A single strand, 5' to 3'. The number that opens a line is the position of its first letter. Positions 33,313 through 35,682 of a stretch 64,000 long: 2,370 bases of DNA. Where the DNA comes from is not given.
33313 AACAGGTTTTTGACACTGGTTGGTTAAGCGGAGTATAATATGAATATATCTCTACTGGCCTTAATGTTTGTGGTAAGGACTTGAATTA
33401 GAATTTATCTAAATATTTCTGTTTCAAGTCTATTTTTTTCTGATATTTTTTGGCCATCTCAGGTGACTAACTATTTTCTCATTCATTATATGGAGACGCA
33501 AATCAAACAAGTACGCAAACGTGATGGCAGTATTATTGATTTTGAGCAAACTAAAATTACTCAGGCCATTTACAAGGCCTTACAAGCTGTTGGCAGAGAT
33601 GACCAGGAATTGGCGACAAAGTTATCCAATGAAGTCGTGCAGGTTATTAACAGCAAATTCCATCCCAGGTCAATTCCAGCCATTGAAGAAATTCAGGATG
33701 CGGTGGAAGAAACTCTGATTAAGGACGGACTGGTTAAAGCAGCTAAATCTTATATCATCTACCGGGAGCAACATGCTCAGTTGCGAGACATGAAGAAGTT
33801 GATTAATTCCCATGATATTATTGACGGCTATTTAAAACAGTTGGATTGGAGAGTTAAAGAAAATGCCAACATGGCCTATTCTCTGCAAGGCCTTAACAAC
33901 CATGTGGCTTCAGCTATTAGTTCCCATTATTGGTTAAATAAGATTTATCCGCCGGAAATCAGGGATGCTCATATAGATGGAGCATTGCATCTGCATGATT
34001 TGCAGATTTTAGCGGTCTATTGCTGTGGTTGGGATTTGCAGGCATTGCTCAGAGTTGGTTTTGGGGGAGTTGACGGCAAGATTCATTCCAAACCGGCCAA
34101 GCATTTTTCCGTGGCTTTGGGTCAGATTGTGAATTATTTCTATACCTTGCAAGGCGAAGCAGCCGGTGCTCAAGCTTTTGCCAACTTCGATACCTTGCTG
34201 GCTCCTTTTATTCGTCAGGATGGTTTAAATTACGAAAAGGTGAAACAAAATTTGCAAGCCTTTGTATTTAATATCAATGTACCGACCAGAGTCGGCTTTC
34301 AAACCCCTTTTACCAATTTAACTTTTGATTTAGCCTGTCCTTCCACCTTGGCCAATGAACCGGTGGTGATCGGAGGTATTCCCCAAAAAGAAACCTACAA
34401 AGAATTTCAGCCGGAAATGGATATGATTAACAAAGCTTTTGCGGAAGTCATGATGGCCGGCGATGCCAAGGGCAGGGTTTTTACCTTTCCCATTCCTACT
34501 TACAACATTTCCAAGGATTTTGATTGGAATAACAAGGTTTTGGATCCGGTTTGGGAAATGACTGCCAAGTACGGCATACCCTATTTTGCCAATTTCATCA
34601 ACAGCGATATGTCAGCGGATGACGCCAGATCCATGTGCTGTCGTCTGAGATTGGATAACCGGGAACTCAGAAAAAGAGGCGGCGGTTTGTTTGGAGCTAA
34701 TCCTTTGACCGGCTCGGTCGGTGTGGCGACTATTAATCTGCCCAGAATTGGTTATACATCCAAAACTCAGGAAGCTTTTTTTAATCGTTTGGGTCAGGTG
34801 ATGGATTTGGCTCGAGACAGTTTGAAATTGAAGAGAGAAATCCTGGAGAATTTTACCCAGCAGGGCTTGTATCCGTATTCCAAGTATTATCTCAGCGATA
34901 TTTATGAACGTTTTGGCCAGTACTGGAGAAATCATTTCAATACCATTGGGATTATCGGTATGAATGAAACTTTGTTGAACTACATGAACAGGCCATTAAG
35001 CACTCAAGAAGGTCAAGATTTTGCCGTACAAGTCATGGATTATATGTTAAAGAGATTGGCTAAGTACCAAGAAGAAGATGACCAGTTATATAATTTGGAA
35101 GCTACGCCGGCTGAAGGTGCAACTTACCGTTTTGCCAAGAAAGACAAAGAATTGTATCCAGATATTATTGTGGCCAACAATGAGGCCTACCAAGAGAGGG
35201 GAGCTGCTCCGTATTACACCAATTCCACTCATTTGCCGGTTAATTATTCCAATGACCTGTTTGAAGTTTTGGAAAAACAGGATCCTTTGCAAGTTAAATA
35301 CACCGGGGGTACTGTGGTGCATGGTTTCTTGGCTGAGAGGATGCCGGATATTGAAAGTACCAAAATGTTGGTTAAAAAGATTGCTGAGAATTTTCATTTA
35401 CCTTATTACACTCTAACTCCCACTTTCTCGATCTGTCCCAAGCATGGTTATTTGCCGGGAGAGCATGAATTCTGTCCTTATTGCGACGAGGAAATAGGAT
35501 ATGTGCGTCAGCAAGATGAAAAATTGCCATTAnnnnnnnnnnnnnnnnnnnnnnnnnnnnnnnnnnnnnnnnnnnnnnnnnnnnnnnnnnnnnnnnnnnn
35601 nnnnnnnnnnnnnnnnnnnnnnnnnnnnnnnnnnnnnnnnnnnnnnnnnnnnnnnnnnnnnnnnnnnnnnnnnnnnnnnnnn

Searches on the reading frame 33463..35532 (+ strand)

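Call 20: search_protein_families(library=pfam, proteins=[window:33463-35532:+], max_evalue=0.001)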
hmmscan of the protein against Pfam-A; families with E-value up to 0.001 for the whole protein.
window:33463-35532:+ (690 aa): 2 families
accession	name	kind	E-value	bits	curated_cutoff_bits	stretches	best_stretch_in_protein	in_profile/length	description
PF13597.11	NRDD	-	7.4e-181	603.1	26.2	1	133-677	1-532/562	Anaerobic ribonucleoside-triphosphate reductase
PF03477.21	ATP-cone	-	6.8e-21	75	25.8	1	16-105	2-87/88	ATP cone domain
